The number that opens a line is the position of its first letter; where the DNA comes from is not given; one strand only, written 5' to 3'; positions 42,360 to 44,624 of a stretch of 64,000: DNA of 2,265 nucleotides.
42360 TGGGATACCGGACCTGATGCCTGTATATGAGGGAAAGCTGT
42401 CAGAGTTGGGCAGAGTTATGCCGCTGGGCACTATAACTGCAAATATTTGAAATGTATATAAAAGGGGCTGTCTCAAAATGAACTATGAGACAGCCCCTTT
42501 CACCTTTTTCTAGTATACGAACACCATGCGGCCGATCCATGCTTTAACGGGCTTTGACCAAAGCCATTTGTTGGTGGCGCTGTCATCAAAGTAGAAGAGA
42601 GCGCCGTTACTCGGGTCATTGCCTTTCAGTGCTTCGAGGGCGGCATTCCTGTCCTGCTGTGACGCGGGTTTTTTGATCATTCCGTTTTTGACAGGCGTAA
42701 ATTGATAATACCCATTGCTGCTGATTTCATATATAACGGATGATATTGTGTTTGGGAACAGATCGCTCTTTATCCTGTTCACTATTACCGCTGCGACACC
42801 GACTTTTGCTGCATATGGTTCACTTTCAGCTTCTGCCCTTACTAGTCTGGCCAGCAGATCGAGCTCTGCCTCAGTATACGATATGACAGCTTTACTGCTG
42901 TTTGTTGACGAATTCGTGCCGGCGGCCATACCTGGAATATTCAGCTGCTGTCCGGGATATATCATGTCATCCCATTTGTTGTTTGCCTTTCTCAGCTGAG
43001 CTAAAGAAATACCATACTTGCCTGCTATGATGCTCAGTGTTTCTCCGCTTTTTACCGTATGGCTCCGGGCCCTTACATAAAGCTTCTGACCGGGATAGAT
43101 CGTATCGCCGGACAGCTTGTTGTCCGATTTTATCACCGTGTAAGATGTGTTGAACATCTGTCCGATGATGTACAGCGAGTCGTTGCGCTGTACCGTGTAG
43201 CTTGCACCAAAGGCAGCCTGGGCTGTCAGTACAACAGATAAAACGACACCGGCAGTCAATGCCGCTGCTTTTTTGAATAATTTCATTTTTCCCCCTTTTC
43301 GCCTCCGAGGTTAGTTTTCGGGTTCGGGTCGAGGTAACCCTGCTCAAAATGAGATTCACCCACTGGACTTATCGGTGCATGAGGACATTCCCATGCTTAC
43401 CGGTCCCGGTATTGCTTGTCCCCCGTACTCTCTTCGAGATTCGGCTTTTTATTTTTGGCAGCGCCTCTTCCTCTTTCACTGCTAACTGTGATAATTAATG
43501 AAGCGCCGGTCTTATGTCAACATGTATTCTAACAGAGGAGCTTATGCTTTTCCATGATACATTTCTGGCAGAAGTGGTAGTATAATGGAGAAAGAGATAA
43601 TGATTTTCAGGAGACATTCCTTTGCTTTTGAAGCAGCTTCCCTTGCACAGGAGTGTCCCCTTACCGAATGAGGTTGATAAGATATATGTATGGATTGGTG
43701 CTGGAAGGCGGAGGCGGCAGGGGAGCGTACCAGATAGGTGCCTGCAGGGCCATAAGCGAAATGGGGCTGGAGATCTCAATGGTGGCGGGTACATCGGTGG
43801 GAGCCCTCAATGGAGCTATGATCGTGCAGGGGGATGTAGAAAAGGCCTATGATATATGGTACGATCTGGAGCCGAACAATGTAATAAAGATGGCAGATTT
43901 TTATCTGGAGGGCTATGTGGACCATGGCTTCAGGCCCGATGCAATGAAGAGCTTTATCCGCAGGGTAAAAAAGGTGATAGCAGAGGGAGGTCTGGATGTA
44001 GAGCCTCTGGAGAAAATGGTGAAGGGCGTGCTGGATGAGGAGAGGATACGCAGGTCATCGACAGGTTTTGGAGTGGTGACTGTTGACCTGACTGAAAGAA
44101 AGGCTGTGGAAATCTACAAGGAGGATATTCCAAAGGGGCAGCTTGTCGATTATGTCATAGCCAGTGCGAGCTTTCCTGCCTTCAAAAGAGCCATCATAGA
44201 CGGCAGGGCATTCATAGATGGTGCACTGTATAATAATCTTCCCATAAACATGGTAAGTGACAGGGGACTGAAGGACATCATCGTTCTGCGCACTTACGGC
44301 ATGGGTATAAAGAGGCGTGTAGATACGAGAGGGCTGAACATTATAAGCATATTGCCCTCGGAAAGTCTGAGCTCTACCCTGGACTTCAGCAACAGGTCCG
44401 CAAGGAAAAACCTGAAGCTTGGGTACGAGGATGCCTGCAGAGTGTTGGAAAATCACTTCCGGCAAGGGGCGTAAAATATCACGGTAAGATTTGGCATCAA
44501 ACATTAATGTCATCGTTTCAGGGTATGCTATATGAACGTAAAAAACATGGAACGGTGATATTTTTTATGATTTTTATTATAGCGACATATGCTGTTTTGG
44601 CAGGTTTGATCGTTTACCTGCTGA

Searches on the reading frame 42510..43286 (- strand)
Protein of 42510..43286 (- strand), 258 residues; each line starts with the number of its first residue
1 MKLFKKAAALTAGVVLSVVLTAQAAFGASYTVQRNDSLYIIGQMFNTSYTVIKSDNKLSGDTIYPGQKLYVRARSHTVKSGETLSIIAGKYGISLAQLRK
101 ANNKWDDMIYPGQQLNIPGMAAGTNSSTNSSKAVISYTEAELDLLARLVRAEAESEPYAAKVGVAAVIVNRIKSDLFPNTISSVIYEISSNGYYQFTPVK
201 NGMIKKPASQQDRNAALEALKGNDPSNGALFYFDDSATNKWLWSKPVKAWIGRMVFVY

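Call 48: search_protein_families(library=pfam, proteins=[window:42510-43286:-], max_evalue=0.0001)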
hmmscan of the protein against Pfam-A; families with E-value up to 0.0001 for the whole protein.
window:42510-43286:- (258 aa): 3 families
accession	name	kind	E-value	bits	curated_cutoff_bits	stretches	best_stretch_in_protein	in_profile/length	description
PF01476.26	LysM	-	1e-29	102.6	20.9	2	76-118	1-43/43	LysM domain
PF07486.17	Hydrolase_2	-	3.7e-26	92.1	27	1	155-256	1-99/100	Cell Wall Hydrolase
PF23473.1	LysM3_LYK4_5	-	3.6e-10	40.2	29.3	1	29-65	4-40/48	LYK4/5 LysM3 domain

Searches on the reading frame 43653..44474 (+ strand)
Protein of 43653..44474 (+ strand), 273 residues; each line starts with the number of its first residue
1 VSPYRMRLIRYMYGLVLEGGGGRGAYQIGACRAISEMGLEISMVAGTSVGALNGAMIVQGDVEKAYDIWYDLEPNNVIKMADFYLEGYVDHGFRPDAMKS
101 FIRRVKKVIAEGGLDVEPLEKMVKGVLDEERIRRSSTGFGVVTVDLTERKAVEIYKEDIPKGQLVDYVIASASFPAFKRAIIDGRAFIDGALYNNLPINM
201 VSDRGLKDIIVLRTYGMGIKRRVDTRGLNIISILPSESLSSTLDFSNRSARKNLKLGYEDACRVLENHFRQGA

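Call 49: search_protein_families(library=pfam, proteins=[window:43653-44474:+], max_evalue=0.0001)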
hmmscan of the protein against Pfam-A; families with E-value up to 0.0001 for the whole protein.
window:43653-44474:+ (273 aa): 1 family
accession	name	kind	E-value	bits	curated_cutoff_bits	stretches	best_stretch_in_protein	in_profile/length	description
PF01734.28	Patatin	-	4.5e-31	109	27.7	1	15-200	1-189/191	Patatin-like phospholipase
